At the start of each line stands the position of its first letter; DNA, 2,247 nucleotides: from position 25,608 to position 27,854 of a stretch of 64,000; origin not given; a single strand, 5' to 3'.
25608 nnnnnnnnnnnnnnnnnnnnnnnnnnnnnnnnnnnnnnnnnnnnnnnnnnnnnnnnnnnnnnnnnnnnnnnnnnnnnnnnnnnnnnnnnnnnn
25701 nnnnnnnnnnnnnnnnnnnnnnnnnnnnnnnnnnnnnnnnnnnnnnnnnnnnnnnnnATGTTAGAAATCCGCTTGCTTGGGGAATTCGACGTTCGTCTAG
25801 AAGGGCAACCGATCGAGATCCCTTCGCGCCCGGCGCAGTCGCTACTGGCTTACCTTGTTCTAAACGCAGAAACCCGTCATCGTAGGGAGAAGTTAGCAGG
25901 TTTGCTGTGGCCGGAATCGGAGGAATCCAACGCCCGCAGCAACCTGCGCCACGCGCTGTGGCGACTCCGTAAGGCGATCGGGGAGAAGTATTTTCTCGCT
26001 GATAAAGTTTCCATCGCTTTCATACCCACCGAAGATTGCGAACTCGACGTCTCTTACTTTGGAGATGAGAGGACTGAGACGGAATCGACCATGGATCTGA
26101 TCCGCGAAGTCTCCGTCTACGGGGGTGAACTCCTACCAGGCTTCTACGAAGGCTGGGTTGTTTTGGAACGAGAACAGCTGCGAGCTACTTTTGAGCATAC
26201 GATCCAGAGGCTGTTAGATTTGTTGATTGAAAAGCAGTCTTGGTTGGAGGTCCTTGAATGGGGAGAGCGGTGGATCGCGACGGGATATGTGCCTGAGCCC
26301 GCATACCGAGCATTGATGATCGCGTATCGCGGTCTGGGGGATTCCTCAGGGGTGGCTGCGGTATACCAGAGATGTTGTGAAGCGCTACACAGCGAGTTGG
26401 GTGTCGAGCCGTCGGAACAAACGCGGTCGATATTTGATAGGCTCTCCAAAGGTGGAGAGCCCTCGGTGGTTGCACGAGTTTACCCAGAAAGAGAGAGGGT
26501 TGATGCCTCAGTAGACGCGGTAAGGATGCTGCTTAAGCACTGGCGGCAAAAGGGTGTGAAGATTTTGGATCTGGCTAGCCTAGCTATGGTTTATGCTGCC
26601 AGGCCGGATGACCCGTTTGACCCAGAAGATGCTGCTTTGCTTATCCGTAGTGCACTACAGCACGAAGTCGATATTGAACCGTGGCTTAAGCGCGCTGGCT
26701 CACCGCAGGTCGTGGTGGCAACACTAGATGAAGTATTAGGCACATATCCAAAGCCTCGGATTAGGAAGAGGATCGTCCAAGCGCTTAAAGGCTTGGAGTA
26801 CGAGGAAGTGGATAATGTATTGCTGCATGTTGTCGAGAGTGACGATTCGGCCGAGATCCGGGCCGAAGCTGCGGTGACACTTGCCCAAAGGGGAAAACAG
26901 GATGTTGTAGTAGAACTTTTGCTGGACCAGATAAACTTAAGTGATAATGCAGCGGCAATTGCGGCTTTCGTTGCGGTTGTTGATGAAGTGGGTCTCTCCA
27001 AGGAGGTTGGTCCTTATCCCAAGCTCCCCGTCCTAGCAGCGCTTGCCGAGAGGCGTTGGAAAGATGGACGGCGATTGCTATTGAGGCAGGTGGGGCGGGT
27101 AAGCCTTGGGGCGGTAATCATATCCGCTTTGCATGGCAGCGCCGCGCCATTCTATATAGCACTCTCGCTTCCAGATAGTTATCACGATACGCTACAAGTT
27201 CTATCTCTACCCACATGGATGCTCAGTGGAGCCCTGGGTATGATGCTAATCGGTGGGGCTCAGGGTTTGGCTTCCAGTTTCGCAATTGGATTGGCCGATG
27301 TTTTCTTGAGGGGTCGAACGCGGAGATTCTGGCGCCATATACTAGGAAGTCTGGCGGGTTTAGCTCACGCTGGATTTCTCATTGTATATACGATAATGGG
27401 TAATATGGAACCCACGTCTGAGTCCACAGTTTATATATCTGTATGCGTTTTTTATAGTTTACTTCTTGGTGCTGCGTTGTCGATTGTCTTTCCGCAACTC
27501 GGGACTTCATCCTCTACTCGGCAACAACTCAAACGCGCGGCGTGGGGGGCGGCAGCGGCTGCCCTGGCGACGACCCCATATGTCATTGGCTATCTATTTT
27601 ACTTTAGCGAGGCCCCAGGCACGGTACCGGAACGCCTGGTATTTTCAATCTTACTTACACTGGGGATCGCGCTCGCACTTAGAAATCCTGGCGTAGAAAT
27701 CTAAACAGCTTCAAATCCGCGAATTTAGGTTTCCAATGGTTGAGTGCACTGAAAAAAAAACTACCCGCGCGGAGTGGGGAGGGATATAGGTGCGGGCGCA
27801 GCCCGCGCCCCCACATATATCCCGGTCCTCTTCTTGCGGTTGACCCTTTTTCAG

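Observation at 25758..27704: SARP-type DNA-binding regulator fused to HEAT-like repeats and a six-helix membrane domain, directly upstream of the peptide gene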

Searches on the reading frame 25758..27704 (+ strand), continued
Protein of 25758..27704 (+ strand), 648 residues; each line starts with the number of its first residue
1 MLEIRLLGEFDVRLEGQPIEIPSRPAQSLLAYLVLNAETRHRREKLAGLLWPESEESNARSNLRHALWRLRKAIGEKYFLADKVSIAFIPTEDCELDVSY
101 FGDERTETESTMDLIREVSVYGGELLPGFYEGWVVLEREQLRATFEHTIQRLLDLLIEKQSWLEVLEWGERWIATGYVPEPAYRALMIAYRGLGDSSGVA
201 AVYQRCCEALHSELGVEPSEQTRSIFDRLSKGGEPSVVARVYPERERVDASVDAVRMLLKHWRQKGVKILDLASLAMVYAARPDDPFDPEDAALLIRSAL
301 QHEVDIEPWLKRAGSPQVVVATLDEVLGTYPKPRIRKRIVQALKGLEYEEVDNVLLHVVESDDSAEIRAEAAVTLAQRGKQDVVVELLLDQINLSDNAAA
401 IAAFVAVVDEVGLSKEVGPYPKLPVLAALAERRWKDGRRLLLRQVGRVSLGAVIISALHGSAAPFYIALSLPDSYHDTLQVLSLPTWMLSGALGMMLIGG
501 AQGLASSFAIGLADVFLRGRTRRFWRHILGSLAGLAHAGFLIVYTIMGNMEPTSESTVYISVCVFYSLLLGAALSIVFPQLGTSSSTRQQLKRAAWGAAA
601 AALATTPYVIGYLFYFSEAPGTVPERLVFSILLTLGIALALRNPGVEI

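Call 59: fold_search(model_id=the predicted structure, library=pdb)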
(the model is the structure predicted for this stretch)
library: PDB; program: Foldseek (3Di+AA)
matches with E <= 10: 700; with E <= 0.001: 6
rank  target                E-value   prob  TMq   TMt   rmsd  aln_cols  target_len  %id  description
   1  8k60_J                3.4e-07  1.00  0.31  0.71   4.5       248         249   22  Cryo-EM structure of Streptomyces coelicolor transcription initiation complex with the global transcription factor Afs (released 2024-07-31)
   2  8k60_I                8.1e-07  1.00  0.31  0.72   3.8       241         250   23  Cryo-EM structure of Streptomyces coelicolor transcription initiation complex with the global transcription factor Afs (released 2024-07-31)
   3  8hvr_I                4.9e-06  1.00  0.31  0.71   4.1       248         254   22  Cryo-EM structure of AfsR-dependent transcription activation complex with afsS promoter (released 2023-12-27)
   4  2fez                  3.0e-05  1.00  0.31  0.51   4.1       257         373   19  Mycobacterium tuberculosis EmbR (released 2006-01-24)
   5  2ff4_A                8.5e-05  1.00  0.31  0.49   5.7       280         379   18  Mycobacterium tuberculosis EmbR in complex with low affinity phosphopeptide (released 2006-01-24)
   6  2ff4_B                2.9e-04  1.00  0.30  0.49   7.6       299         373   18  Mycobacterium tuberculosis EmbR in complex with low affinity phosphopeptide (released 2006-01-24)
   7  9rtt_Q                1.7e-02  0.54  0.12  0.10  27.5       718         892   12  Activated Elongation Complex with IWS1 and ELOF1 (released 2025-09-03)
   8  9hn0_B                2.7e-02  0.41  0.13  0.07  28.1       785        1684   13  Cryo-EM structure of human separase bound to SCC1 (310-550 aa) (released 2025-09-03)
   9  1w3b_A                3.2e-02  0.69  0.12  0.17  22.0       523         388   13  The superhelical TPR domain of O-linked GlcNAc transferase reveals structural similarities to importin alpha. (released 2004-09-09)
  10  6v9i_C                3.6e-02  0.35  0.11  0.10  23.6       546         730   10  cryo-EM structure of Cullin5 bound to RING-box protein 2 (Cul5-Rbx2) (released 2020-04-29)
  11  2xpi_D                4.3e-02  0.60  0.15  0.18  23.5       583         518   13  Crystal structure of APC/C hetero-tetramer Cut9-Hcn1 (released 2011-03-30)
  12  4hny_C                4.4e-02  0.72  0.16  0.14  29.4       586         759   13  Apo N-terminal acetyltransferase complex A (released 2014-03-26)
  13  5xjc_J                4.4e-02  0.60  0.15  0.16  22.5       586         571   11  Cryo-EM structure of the human spliceosome just prior to exon ligation at 3.6 angstrom (released 2017-07-05)
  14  6yj6_A                4.4e-02  0.57  0.15  0.12  24.2       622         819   11  Structure of the TFIIIC subcomplex tauA (released 2020-09-16)
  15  9l5r_J                4.6e-02  0.41  0.13  0.14  29.4       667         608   11  Cryo-EM structure of the thermophile spliceosome (state ILS) (released 2025-03-12)
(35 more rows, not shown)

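Call 69: find_encoding_contigs(protein=P0090, flank=5000, max_places=1)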
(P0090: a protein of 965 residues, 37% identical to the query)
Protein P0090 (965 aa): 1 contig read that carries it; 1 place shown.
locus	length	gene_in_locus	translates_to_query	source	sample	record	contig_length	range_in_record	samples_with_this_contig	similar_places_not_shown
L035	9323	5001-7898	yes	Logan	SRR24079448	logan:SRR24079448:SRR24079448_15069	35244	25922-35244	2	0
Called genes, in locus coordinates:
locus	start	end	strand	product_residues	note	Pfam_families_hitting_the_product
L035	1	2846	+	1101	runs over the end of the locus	PF13715:CarbopepD_reg_2 (faint), PF13620:CarboxypepD_reg (weak)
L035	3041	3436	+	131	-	PF01740:STAS, PF13466:STAS_2 (weak)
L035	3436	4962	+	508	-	PF01425:Amidase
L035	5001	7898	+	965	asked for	PF03704:BTAD, PF00069:Pkinase, PF07714:PK_Tyr_Ser-Thr, PF13646:HEAT_2 (weak)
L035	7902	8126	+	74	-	-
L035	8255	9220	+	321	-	-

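Call 70: find_encoding_contigs(protein=P0047, flank=5000, max_places=1)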
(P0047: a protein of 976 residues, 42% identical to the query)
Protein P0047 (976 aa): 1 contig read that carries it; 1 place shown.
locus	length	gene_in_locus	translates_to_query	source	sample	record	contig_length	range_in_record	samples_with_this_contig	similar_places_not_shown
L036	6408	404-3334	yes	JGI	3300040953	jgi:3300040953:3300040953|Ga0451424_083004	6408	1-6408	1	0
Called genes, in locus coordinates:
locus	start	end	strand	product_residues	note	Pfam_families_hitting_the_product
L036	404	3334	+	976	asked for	PF00486:Trans_reg_C (weak), PF03704:BTAD, PF00069:Pkinase, PF01636:APH (faint), PF07714:PK_Tyr_Ser-Thr, PF13646:HEAT_2 (weak)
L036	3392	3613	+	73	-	-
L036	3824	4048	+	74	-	-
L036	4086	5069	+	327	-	-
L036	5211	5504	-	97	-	-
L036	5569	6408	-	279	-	?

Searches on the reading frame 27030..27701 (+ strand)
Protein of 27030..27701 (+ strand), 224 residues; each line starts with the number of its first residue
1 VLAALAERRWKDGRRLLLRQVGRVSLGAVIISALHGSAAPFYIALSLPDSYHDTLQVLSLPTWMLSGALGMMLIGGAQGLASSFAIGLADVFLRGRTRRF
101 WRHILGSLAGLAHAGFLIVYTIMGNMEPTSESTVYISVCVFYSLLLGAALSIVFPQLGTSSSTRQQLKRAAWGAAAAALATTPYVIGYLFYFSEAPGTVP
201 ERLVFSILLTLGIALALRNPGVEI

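Call 54: search_protein_representatives(alignment_id=A3)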
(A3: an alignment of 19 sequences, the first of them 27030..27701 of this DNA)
Query: 19 sequences, 227 profile positions. Proteins with E-value up to 0.001 (for the whole library): 98; up to 1e-10: 94; up to 1e-30: 77. The best 98 are listed.
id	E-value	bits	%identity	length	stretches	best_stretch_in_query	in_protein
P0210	4.0e-76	271.8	-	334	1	1-218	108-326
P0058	4.5e-74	265.1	-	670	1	1-221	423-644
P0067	1.2e-73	263.7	-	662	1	1-222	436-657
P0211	4.2e-73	261.9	-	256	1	1-220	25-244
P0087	1.4e-71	256.9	-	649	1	2-217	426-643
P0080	2.9e-70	252.6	-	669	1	2-222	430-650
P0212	3.4e-68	245.8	-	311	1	2-221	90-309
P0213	6.2e-67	241.7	-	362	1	1-220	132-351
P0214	1.6e-66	240.3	-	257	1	2-222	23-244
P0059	8.3e-65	234.8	-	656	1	1-218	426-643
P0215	5.9e-64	232.0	-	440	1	2-222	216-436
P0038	1.4e-63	230.7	-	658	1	1-219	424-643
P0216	1.6e-63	230.6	-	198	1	43-221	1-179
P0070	2.0e-63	230.2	-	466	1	1-223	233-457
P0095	3.1e-62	226.3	-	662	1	1-218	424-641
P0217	3.1e-61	223.1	-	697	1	2-220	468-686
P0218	2.2e-60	220.3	-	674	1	1-221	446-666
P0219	1.3e-59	217.8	-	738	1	1-221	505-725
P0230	8.4e-54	198.7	-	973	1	2-218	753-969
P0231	1.1e-53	198.4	-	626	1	1-216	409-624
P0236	5.3e-52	192.9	-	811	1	3-222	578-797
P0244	8.6e-49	182.4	-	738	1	3-216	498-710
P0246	2.2e-47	177.8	-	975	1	1-219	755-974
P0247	4.9e-47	176.6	-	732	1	4-223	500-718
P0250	2.5e-45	171.0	-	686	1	6-219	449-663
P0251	2.9e-45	170.8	-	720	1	2-219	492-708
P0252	4.0e-45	170.4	-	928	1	1-219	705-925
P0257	7.4e-44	166.2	-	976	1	2-222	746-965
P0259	9.5e-42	159.3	-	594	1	3-216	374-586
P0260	4.0e-41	157.3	-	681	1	2-221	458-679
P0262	2.5e-40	154.7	-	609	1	2-220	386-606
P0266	2.9e-37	144.6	-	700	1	1-222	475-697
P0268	5.1e-35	137.3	-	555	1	6-217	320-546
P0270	8.5e-32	126.8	-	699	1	1-214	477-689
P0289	2.7e-09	53.2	-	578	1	1-71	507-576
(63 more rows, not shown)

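Call 55: search_protein_families(library=pfam, proteins=[P0217, P0219, P0230, P0231, P0236, P0244, P0246, P0247, P0251, P0252], max_evalue=0.0001)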
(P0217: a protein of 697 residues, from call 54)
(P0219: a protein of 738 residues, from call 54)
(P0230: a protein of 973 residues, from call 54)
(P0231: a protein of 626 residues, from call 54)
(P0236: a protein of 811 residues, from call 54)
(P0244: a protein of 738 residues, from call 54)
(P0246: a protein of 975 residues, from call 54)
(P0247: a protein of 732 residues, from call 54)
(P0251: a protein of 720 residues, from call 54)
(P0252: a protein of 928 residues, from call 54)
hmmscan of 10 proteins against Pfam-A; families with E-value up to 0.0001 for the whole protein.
P0217 (697 aa): 3 families
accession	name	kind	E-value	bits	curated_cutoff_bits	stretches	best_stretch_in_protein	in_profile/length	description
PF00069.31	Pkinase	-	5.2e-47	160.9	31.7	1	10-258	1-254/263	Protein kinase domain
PF07714.23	PK_Tyr_Ser-Thr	-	7e-32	111.2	23.1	1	12-257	3-250/258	Protein tyrosine and serine/threonine kinase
PF13646.12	HEAT_2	-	1e-07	32.5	27.7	1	358-416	29-86/88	HEAT repeats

P0219 (738 aa): 3 families
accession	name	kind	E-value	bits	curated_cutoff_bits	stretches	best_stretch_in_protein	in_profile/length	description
PF13620.12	CarboxypepD_reg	-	5.8e-18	65.5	32.3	2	188-272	1-81/82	Carboxypeptidase regulatory-like domain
PF13715.12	CarbopepD_reg_2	-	1.7e-08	34.8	32.2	0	191-274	3-78/88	CarboxypepD_reg-like domain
PF17936.7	Big_6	-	1e-06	29.3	27.6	0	195-234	15-55/83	Bacterial Ig domain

P0230 (973 aa): 5 families
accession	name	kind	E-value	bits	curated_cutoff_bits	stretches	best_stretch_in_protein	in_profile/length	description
PF00069.31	Pkinase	-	1.3e-48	166.2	31.7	1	290-535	1-256/263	Protein kinase domain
PF07714.23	PK_Tyr_Ser-Thr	-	4.7e-28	98.6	23.1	1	292-530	3-249/258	Protein tyrosine and serine/threonine kinase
PF03704.23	BTAD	-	1.1e-12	48.9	22.1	1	113-235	21-145/146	Bacterial transcriptional activator domain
PF13646.12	HEAT_2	-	7.1e-06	26.7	27.7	1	644-701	30-86/88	HEAT repeats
PF01636.29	APH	-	8.6e-05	22.8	23.2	0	403-433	169-200/239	Phosphotransferase enzyme family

P0231 (626 aa): 2 families
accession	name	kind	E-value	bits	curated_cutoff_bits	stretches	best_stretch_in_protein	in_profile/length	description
PF00211.25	Guanylate_cyc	-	1.8e-14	54.2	21.9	1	17-198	6-181/183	Adenylate and Guanylate cyclase catalytic domain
PF13646.12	HEAT_2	-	1.2e-06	29.2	27.7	1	304-386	1-81/88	HEAT repeats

P0236 (811 aa): 2 families
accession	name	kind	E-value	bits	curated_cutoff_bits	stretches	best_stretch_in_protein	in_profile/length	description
PF00211.25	Guanylate_cyc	-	6.9e-07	29.5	21.9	1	5-138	12-155/183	Adenylate and Guanylate cyclase catalytic domain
PF13646.12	HEAT_2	-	4.2e-05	24.2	27.7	1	469-525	31-86/88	HEAT repeats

P0244 (738 aa): 3 families
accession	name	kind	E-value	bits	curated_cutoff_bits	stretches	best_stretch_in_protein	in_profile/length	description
PF00069.31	Pkinase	-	9e-51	173.2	31.7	1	20-270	6-254/263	Protein kinase domain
PF07714.23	PK_Tyr_Ser-Thr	-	2.1e-39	135.8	23.1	1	20-268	6-249/258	Protein tyrosine and serine/threonine kinase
PF03109.22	ABC1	-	1.8e-05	24.5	22.9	0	96-169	144-216/244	ABC1 atypical kinase-like domain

P0246 (975 aa): 5 families
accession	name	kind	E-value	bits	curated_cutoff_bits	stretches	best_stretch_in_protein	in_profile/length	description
PF00069.31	Pkinase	-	6.5e-51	173.7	31.7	1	288-534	1-257/263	Protein kinase domain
PF07714.23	PK_Tyr_Ser-Thr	-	2.7e-34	119.1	23.1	1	290-530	3-251/258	Protein tyrosine and serine/threonine kinase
PF03704.23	BTAD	-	1.5e-09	38.8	22.1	1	125-229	37-142/146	Bacterial transcriptional activator domain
PF13646.12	HEAT_2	-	5.9e-07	30.1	27.7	1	647-704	30-86/88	HEAT repeats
PF01636.29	APH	-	2.7e-05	24.5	23.2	0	397-430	165-199/239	Phosphotransferase enzyme family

P0247 (732 aa): 4 families
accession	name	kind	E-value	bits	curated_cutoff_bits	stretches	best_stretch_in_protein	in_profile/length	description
PF00069.31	Pkinase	-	3.6e-52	177.8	31.7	1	22-275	5-256/263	Protein kinase domain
PF07714.23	PK_Tyr_Ser-Thr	-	1.7e-41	142.7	23.1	1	22-271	5-249/258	Protein tyrosine and serine/threonine kinase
PF03109.22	ABC1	-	2e-09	37.4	22.9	0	97-172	142-216/244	ABC1 atypical kinase-like domain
PF01636.29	APH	-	3.9e-07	30.5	23.2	0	45-142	24-110/239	Phosphotransferase enzyme family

P0251 (720 aa): 4 families
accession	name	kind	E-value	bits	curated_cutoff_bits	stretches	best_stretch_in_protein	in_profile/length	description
PF00069.31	Pkinase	-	8e-51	173.4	31.7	1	21-277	5-258/263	Protein kinase domain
PF07714.23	PK_Tyr_Ser-Thr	-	2.4e-36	125.8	23.1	1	21-275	5-253/258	Protein tyrosine and serine/threonine kinase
PF03109.22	ABC1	-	3.6e-09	36.6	22.9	1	80-170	125-214/244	ABC1 atypical kinase-like domain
PF01636.29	APH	-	2e-05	24.9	23.2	0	134-175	160-202/239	Phosphotransferase enzyme family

P0252 (928 aa): 7 families
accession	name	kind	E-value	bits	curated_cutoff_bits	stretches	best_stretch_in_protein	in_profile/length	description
PF00069.31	Pkinase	-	1.5e-54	185.6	31.7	1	10-254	1-255/263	Protein kinase domain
PF07714.23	PK_Tyr_Ser-Thr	-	1e-34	120.5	23.1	1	12-251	3-250/258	Protein tyrosine and serine/threonine kinase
PF03109.22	ABC1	-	4.9e-09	36.1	22.9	1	35-151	99-215/244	ABC1 atypical kinase-like domain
PF03704.23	BTAD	-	2.5e-08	34.8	22.1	1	385-507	27-143/146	Bacterial transcriptional activator domain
PF01636.29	APH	-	9.8e-06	25.9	23.2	0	104-152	146-199/239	Phosphotransferase enzyme family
PF06293.20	Kdo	-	1.1e-05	25.5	21.3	1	53-150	57-169/207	Lipopolysaccharide kinase (Kdo/WaaP) family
PF13646.12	HEAT_2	-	1.9e-05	25.3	27.7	0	590-652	24-84/88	HEAT repeats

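Call 56: search_protein_families(library=pfam, proteins=[P0250, P0257, P0259, P0260, P0262, P0266, P0268, P0270, P0289, P0218], max_evalue=0.0001)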
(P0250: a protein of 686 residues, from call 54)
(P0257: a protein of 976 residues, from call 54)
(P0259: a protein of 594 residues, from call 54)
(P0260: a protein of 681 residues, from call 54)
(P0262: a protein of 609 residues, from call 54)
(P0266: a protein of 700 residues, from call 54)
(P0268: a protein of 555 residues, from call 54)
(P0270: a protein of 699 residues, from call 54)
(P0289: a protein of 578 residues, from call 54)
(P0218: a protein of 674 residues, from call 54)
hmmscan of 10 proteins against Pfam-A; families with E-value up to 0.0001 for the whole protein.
P0250 (686 aa): 3 families
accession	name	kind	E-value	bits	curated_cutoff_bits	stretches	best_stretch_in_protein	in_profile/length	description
PF00069.31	Pkinase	-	1.1e-46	159.8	31.7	1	17-257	1-254/263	Protein kinase domain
PF07714.23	PK_Tyr_Ser-Thr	-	1.4e-31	110.2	23.1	1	19-255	3-249/258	Protein tyrosine and serine/threonine kinase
PF13646.12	HEAT_2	-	1e-05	26.2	27.7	1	344-404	6-65/88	HEAT repeats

P0257 (976 aa): 5 families
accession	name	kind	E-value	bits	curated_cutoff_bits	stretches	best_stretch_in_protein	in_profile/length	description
PF00069.31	Pkinase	-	2e-53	181.9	31.7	1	283-536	1-259/263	Protein kinase domain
PF07714.23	PK_Tyr_Ser-Thr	-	2.4e-38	132.3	23.1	1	284-528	2-248/258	Protein tyrosine and serine/threonine kinase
PF03704.23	BTAD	-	2.8e-22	80.1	22.1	1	113-266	1-146/146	Bacterial transcriptional activator domain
PF03109.22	ABC1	-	5.5e-06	26.1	22.9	1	349-431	136-218/244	ABC1 atypical kinase-like domain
PF06293.20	Kdo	-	8.5e-05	22.5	21.3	0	355-424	91-166/207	Lipopolysaccharide kinase (Kdo/WaaP) family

P0259 (594 aa): 2 families
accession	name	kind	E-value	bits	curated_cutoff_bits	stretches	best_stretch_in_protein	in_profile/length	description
PF00069.31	Pkinase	-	7.8e-32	111.1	31.7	1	4-156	100-258/263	Protein kinase domain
PF07714.23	PK_Tyr_Ser-Thr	-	2.9e-22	79.6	23.1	1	2-151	102-250/258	Protein tyrosine and serine/threonine kinase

P0260 (681 aa): 4 families
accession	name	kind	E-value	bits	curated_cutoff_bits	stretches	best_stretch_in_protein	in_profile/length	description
PF00069.31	Pkinase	-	3.7e-53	181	31.7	1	12-264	1-258/263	Protein kinase domain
PF07714.23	PK_Tyr_Ser-Thr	-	9.2e-38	130.5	23.1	1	13-259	2-250/258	Protein tyrosine and serine/threonine kinase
PF13646.12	HEAT_2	-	4.5e-11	43.3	27.7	1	348-407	29-87/88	HEAT repeats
PF03109.22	ABC1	-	2.2e-05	24.1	22.9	0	78-162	136-220/244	ABC1 atypical kinase-like domain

P0262 (609 aa): 2 families
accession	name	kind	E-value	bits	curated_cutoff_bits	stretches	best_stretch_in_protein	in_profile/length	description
PF03704.23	BTAD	-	1.4e-12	48.7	22.1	1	62-193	24-146/146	Bacterial transcriptional activator domain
PF13646.12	HEAT_2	-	4.4e-07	30.5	27.7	1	271-334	25-86/88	HEAT repeats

P0266 (700 aa): 3 families
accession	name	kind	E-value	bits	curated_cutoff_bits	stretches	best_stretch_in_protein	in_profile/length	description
PF00069.31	Pkinase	-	2.6e-51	175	31.7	1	32-277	3-257/263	Protein kinase domain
PF07714.23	PK_Tyr_Ser-Thr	-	2.1e-33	116.2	23.1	1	32-272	3-250/258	Protein tyrosine and serine/threonine kinase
PF13646.12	HEAT_2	-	2.5e-07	31.3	27.7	1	371-457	2-86/88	HEAT repeats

P0268 (555 aa): 2 families
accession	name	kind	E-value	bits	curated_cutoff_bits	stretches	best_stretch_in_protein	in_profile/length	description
PF00069.31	Pkinase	-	5.8e-46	157.4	31.7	1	7-272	1-254/263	Protein kinase domain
PF07714.23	PK_Tyr_Ser-Thr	-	7e-28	98.1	23.1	1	9-271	3-250/258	Protein tyrosine and serine/threonine kinase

P0270 (699 aa): 6 families
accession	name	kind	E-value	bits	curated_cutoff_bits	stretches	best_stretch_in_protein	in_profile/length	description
PF00069.31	Pkinase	-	2.7e-50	171.7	31.7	1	22-271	1-259/263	Protein kinase domain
PF07714.23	PK_Tyr_Ser-Thr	-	1.4e-34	120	23.1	1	23-264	2-250/258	Protein tyrosine and serine/threonine kinase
PF01636.29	APH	-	5.2e-08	33.4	23.2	0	126-163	159-197/239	Phosphotransferase enzyme family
PF13646.12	HEAT_2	-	7.4e-07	29.8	27.7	1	374-455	3-82/88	HEAT repeats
PF17667.7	Pkinase_fungal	-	3e-06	26.6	24.1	1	113-197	284-374/387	Fungal protein kinase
PF03109.22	ABC1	-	2.4e-05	24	22.9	0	94-164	143-215/244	ABC1 atypical kinase-like domain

P0289 (578 aa): 5 families
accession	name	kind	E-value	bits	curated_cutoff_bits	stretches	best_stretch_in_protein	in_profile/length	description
PF00069.31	Pkinase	-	3.4e-55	187.7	31.7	1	31-285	4-256/263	Protein kinase domain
PF07714.23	PK_Tyr_Ser-Thr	-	3.3e-42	145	23.1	1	31-281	4-249/258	Protein tyrosine and serine/threonine kinase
PF03109.22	ABC1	-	7.7e-08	32.2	22.9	1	109-186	144-220/244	ABC1 atypical kinase-like domain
PF01636.29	APH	-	2.7e-06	27.7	23.2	0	136-184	150-201/239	Phosphotransferase enzyme family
PF13646.12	HEAT_2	-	3.9e-05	24.3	27.7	0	407-465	6-63/88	HEAT repeats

P0218 (674 aa): 2 families
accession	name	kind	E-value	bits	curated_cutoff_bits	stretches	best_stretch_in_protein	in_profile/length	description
PF03704.23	BTAD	-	6.5e-16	59.4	22.1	1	121-250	22-145/146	Bacterial transcriptional activator domain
PF13646.12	HEAT_2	-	4.1e-05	24.2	27.7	0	350-422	10-80/88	HEAT repeats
